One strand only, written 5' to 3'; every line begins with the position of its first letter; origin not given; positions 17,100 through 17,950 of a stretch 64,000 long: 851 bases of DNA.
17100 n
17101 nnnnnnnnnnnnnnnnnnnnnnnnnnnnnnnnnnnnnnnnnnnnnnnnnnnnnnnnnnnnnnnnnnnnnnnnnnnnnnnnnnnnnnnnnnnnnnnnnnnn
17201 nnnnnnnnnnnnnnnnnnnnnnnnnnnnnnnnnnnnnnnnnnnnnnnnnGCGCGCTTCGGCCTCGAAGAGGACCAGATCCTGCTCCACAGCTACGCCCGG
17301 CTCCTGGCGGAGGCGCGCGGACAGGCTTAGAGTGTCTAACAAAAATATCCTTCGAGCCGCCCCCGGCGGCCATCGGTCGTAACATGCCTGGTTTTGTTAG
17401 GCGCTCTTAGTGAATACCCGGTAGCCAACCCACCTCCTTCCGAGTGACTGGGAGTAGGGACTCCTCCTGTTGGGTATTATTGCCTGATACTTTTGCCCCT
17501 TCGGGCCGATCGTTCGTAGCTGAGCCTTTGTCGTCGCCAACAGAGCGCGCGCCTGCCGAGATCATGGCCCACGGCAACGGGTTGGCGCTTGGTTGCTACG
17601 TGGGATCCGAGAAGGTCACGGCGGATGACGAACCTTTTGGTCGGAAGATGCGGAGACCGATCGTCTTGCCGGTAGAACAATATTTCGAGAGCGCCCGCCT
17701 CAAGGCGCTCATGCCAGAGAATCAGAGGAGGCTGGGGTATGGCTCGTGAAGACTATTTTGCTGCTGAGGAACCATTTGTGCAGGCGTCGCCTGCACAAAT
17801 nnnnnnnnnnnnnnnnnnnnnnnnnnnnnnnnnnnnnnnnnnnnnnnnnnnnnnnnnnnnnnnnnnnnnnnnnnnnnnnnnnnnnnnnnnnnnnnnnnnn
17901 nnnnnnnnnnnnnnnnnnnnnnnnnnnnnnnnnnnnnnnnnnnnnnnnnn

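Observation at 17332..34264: Two inverted copies of a ~75-bp REP/MITE-like palindromic element placed right after stop codons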

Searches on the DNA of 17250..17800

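Call 65: search_rna_families(source=window, start=17250, end=17800, threshold=evalue, max_evalue=1)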
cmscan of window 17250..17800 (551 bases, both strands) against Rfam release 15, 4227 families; matches with E-value up to 1: 1.
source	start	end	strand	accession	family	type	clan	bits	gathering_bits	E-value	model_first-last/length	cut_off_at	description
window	17293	17380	+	RF03191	mir-1913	Gene; miRNA;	-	19.1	105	0.48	1-80/80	no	mir-1913 microRNA precursor family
